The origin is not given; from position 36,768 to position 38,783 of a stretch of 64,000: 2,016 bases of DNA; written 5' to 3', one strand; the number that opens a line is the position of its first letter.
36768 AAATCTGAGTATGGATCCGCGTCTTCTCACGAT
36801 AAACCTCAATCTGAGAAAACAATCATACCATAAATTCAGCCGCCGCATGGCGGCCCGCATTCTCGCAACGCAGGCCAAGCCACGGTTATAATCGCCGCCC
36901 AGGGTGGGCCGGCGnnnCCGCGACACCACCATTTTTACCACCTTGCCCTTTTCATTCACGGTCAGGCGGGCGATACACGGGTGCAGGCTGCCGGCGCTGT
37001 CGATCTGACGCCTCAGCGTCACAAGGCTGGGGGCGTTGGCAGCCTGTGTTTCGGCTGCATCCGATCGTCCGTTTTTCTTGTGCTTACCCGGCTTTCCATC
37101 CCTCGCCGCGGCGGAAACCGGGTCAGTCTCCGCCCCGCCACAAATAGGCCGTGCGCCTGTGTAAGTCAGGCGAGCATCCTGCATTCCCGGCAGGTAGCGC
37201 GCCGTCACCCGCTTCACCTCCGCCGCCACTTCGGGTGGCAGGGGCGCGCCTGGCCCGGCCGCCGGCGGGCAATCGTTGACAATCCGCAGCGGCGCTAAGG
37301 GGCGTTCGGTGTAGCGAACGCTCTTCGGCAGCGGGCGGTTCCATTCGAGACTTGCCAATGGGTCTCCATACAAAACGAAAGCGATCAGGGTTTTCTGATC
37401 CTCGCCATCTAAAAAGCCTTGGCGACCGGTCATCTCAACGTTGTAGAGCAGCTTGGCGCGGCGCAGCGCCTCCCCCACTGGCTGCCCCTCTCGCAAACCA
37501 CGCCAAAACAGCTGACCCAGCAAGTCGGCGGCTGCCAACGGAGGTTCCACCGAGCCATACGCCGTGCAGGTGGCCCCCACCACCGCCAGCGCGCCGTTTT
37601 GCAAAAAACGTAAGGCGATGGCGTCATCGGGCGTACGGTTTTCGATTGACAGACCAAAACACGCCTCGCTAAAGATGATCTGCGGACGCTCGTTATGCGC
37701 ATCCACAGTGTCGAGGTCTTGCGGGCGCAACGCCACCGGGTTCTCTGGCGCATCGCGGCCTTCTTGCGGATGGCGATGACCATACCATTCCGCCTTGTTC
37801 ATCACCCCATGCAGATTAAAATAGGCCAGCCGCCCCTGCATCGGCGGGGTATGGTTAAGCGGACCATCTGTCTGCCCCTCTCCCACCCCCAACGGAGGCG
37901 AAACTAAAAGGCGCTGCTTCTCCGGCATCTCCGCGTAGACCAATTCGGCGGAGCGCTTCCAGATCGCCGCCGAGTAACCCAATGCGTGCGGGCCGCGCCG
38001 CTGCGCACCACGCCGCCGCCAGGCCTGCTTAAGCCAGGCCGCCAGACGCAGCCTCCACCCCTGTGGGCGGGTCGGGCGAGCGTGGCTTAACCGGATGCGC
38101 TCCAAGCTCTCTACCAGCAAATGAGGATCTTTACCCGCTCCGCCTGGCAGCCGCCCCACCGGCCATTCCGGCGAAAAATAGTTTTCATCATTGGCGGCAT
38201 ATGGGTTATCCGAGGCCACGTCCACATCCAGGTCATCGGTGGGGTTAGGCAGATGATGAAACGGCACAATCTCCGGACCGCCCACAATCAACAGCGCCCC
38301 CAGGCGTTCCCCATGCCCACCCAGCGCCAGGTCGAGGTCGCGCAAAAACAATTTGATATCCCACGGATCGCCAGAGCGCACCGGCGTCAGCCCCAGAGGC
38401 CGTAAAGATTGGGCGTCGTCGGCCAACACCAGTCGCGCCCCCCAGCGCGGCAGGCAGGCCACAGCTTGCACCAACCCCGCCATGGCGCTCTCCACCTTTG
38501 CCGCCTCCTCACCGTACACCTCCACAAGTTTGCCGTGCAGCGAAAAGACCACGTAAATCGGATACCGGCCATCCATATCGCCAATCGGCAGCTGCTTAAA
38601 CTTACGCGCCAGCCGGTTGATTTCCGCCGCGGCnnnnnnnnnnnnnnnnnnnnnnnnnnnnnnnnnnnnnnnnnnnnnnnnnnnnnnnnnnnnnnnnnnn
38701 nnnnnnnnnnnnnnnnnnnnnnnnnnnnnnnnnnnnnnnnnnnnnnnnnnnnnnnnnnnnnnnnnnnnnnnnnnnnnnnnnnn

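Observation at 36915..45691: Translationally coupled pair: an ~1863-aa all-TPR protein and a TPR-linker-clan-CD peptidase-like protein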

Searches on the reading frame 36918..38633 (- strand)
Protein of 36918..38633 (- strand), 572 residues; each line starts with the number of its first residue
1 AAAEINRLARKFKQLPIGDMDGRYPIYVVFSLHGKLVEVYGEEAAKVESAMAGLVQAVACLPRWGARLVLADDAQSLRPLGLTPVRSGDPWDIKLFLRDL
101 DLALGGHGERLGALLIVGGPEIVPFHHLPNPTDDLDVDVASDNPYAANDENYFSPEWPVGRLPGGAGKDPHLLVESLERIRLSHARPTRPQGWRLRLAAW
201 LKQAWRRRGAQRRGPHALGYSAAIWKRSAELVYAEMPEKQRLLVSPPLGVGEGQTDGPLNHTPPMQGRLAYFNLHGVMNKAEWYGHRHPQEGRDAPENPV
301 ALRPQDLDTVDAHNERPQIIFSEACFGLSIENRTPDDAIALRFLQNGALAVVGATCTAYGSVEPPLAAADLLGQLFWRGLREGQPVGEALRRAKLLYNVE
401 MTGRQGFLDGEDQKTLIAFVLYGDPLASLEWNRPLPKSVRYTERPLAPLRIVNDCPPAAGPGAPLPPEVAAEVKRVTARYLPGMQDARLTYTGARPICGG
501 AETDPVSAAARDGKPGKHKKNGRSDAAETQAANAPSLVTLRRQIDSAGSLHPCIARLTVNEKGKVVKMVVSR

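Call 22: find_related_loci(query=A2, collection=genome_contigs, flank=10000)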
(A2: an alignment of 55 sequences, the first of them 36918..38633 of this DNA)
Query A2 (572 aa) in genome_contigs; peptide patterns used: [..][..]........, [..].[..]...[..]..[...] (x = any residue, [..] = any of these).
600 stretches matched a pattern (row limit reached: there are more); 585 encode a relative of the query (tblastn E <= 1e-3); the best 80 are kept; 80 distinct loci.
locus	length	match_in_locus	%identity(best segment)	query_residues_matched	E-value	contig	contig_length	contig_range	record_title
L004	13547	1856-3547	55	20-572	0e+0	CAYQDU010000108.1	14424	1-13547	MAG TPA_asm: uncultured Anaerolinea sp. isolate binchicken_co20_395 genome assembly, contig: NODE_7865_length_14424_cov_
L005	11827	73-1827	52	2-572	4e-173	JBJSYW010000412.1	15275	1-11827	MAG: Chloroflexota bacterium isolate samp_4434_semibin_103 samp_4434_1361526, whole genome shotgun sequence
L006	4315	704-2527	50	1-572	3e-178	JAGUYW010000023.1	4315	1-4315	MAG: Anaerolineales bacterium isolate DeMMO6_61 c_000000069275, whole genome shotgun sequence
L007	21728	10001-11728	46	4-572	6e-159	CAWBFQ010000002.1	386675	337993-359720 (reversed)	MAG: uncultured Chloroflexia bacterium isolate MFD04716.bin.2.296 genome assembly, contig: contig_11258, whole genome sh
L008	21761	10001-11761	51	2-572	1e-158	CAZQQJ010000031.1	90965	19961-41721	MAG TPA_asm: uncultured Anaerolinea sp. isolate SRP278314_co2_69 genome assembly, contig: NODE_405_length_90965_cov_38.4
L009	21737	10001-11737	46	1-572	2e-154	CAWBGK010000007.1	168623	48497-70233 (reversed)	MAG: uncultured Chloroflexia bacterium isolate MFD04716.bin.2.192 genome assembly, contig: contig_15321, whole genome sh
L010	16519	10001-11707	45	1-572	5e-151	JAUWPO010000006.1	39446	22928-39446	MAG: Chloroflexota bacterium isolate CSMAG_2478 CSMAG_2478_k141_476764_length_39446_cov_82.2445, whole genome shotgun se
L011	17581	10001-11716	44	1-572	2e-150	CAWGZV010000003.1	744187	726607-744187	MAG: uncultured Chloroflexia bacterium isolate MFD02979.bin.1.10 genome assembly, contig: contig_48786, whole genome sho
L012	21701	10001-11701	44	4-572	1e-148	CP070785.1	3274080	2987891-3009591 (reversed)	MAG: Chloroflexota bacterium isolate bin156 chromosome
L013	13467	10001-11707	45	1-572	3e-148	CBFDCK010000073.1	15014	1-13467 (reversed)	MAG TPA_asm: uncultured bacterium isolate SRR26215680_binner13_Refined_1 genome assembly, contig: ERZ25073474.3528, whol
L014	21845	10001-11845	47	4-572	5e-147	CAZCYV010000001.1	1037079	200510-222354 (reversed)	MAG TPA_asm: uncultured Anaerolinea sp. isolate binchicken_co274_310 genome assembly, contig: NODE_1_length_1037079_cov_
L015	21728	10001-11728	45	4-572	1e-145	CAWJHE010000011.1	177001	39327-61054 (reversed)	MAG: uncultured Chloroflexia bacterium isolate MFD04716.bin.2.168 genome assembly, contig: contig_33799, whole genome sh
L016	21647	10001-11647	44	4-572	5e-145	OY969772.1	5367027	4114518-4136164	MAG: uncultured Chloroflexia bacterium isolate MFD02416.bin.2.42 genome assembly, chromosome: 1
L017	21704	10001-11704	42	4-572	4e-143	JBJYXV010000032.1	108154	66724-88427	MAG: Anaerolineales bacterium isolate S5_7_050615r2r1_1 S5_7_050615r2r1_1_000000000032, whole genome shotgun sequence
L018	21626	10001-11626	45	4-572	4e-142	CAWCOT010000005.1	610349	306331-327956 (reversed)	MAG: uncultured Chloroflexia bacterium isolate MFD04944.bin.2.105 genome assembly, contig: contig_47678, whole genome sh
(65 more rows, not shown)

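Call 24: predict_structure(alignment_id=A2)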
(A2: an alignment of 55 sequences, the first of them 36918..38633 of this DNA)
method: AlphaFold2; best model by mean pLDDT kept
length: 572 residues; sequences in the alignment: 55
mean_pLDDT: 82.7   pTM: 0.80
mean pLDDT of the five models: 82.7, 80.9, 80.5, 80.3, 74.9
residues with pLDDT >= 90: 258; 70-90: 189; 50-70: 99; < 50: 26
segments of 3 or more residues with pLDDT < 50: 210-212, 248-259, 517-523
pLDDT, mean of each block of 10 residues (from residue 1): 79 73 92 97 97 96 93 95 94 95 94 97 95 90 90 91 91 97 77 77 68 71 90 84 68 42 80 92 86 78 85 81 94 94 96 89 72 95 93 94 85 94 93 67 54 59 82 87 85 65 56 50 53 78 83 85 82 64
secondary structure, 60 per line:
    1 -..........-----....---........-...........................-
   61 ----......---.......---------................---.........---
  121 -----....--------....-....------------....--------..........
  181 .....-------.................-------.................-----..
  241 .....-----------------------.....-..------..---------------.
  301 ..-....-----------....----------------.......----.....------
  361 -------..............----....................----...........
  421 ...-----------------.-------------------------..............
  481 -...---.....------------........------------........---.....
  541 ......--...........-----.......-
elements in order: H2-11 E24-31 H33-59 E65-70 H74-80 H90-105 E109-117 E126-129 E138-141 H143-146 E159-162 H171-185 H193-209 E217-222 H223-233 E239-245 E269-273 E300-302 H304-307 E319-322 H339-345 E350-354 H368-381 H386-405 H410-418 E419-423 H467-480 E488-492 H505-512 H525-532 E536-546 E549-559 E565-571
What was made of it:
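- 37359..38564 (-): ORF B residues 514-915: gingipain-like (C25, clan CD) catalytic domain, made of a 4-strand N-terminal subdomain and a 6-strand caspase-like subdomain. AF2 model with pLDDT 82.7 and pTM 0.80 (call 24).
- The AF2 model has pLDDT 82.7 (call 24).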

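Call 26: search_solved_structures(query=A2, max_evalue=1, show_alignments=2)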
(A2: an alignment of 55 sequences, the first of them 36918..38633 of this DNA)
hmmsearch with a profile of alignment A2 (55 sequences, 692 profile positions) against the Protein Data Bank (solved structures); distinct sequences matched with E-value up to 1: 0.

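Call 27: fold_search(model_id=the predicted structure, library=pdb)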
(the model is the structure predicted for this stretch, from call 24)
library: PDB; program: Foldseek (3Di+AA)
matches with E <= 10: 558; with E <= 0.001: 18
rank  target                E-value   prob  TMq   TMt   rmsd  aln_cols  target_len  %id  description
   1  6i9a_A                1.5e-11  1.00  0.43  0.52  18.7       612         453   12  Porphyromonas gingivalis gingipain K (Kgp) in complex with inhibitor KYT-36 (released 2019-03-13)
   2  4rbm                  1.5e-11  1.00  0.42  0.52  19.4       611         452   12  Porphyromonas gingivalis gingipain K (Kgp) catalytic and immunoglobulin superfamily-like domains (released 2014-10-08)
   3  1cvr                  6.4e-11  1.00  0.41  0.52   7.0       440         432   13  Crystal structure of the Arg specific cysteine proteinase gingipain R (RGPB) (released 2000-03-01)
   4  4ief_D                1.5e-10  1.00  0.43  0.56   5.2       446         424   13  Complex of Porphyromonas gingivalis RgpB pro- and mature domains (released 2013-04-10)
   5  8tl0_D                1.2e-06  1.00  0.23  0.27  16.3       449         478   12  Structure of activated SAVED-CHAT filament (released 2024-03-06)
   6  9hma                  3.8e-06  1.00  0.29  0.14  11.2       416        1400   13  Cryo-EM structure of apo human separase (released 2025-09-03)
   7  8tl0_A                4.2e-06  1.00  0.24  0.28  18.1       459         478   11  Structure of activated SAVED-CHAT filament (released 2024-03-06)
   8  8tl0_C                6.3e-06  1.00  0.24  0.29  17.4       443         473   13  Structure of activated SAVED-CHAT filament (released 2024-03-06)
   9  8tl0_B                1.0e-05  1.00  0.24  0.28  16.9       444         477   13  Structure of activated SAVED-CHAT filament (released 2024-03-06)
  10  8tl0_I                1.5e-05  1.00  0.26  0.30  17.1       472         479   11  Structure of activated SAVED-CHAT filament (released 2024-03-06)
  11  9hvy                  1.8e-05  1.00  0.29  0.14  13.7       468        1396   12  Cryo-EM structure of human separase-SCC1 (1-631) fusion protein (released 2026-01-14)
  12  8eey_B                2.2e-05  1.00  0.27  0.22  13.7       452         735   10  Cas7-11 in complex with DR-mismatched target RNA, Csx29 and Csx30 (released 2022-11-16)
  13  9hn5_A                6.0e-05  1.00  0.29  0.13  14.3       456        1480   11  Cryo-EM structure of human separase bound to phosphorylated SCC1 (100-320 aa) (released 2025-09-03)
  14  8d9f_A                1.1e-04  1.00  0.22  0.19   6.6       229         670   13  gRAMP-TPR-CHAT (Craspase) (released 2023-06-14)
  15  9hn0_B                1.6e-04  1.00  0.30  0.12  11.7       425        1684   13  Cryo-EM structure of human separase bound to SCC1 (310-550 aa) (released 2025-09-03)
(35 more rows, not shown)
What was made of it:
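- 37359..38564 (-): Foldseek matches Kgp and RgpB at E 1.5e-11 to 1.5e-10, with target-normalised TM-score 0.52-0.56 (call 27).
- On MEROPS C25 / Pfam PF01364 Peptidase_C25: Foldseek aligns about 440 columns to RgpB 1cvr/4ief, with target-normalised TM-score 0.52-0.56 and E about 1e-10 (call 27).
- Closest known: Separase. Same: Foldseek matches human and yeast separase at E 4e-6 to 2e-3 (call 27).
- Closest known: Csx29 TPR-CHAT. Same: Foldseek E-values range from 1e-6 to 1e-2 (call 27).
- Its best PDB matches are the gingipains Kgp and RgpB (E 1.5e-11 to 1.5e-10, aligned over about 440 columns), followed by CHAT proteins and separase (call 27). Foldseek also matches SAVED-CHAT and Csx29 TPR-CHAT (call 27). 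The family is very divergent from characterised C25 enzymes, at about 12-13% identity to gingipains (call 27).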

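Call 36: search_protein_families(library=pfam, alignment_id=A2, max_evalue=0.01)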
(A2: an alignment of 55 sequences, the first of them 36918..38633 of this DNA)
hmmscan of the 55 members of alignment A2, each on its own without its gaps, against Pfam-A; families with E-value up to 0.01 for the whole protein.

A. member 1, window:36918-38633:- (572 aa): 1 family
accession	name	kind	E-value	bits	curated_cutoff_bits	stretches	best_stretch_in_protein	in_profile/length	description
PF01364.23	Peptidase_C25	-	1.1e-09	38.4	23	1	313-428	257-373/374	Peptidase family C25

B. families by the number of members that match (of 55 scanned): 15 families
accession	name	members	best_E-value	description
PF01364.23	Peptidase_C25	39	6.3e-18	Peptidase family C25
PF14559.12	TPR_19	9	1.2e-08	Tetratricopeptide repeat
PF13428.12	TPR_14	7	1.3e-07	Tetratricopeptide repeat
PF13432.12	TPR_16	5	0.00028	Tetratricopeptide repeat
PF12770.12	CHAT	2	0.00097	CHAT domain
PF07719.23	TPR_2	1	6.1e-05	Tetratricopeptide repeat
PF13431.12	TPR_17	1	0.00084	Tetratricopeptide repeat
PF25058.1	ARM_TT21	1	0.0012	Tetratricopeptide repeat protein 21 ARM repeat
PF06757.18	Ins_allergen_rp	1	0.0017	Insect allergen related repeat, nitrile-specifier detoxification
PF13414.12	TPR_11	1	0.0018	TPR repeat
PF05929.16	Phage_GPO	1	0.0027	Phage capsid scaffolding protein (GPO) serine peptidase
PF13174.12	TPR_6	1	0.0036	Tetratricopeptide repeat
PF14561.12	TPR_20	1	0.004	Tetratricopeptide repeat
PF23435.1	DUF7121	1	0.0049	Family of unknown function (DUF7121)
PF13181.12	TPR_8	1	0.0051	Tetratricopeptide repeat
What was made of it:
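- On MEROPS C25 / Pfam PF01364 Peptidase_C25: 39 of 55 family members match, with a best E of 6e-18 (call 36).
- On CHAT / Craspase-type defence proteases: CHAT matches only 2 of 55 members, weakly (E about 1e-3, call 36).
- Closest known: Csx29 TPR-CHAT. Same: Two of 55 family members give weak CHAT Pfam hits (call 36).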
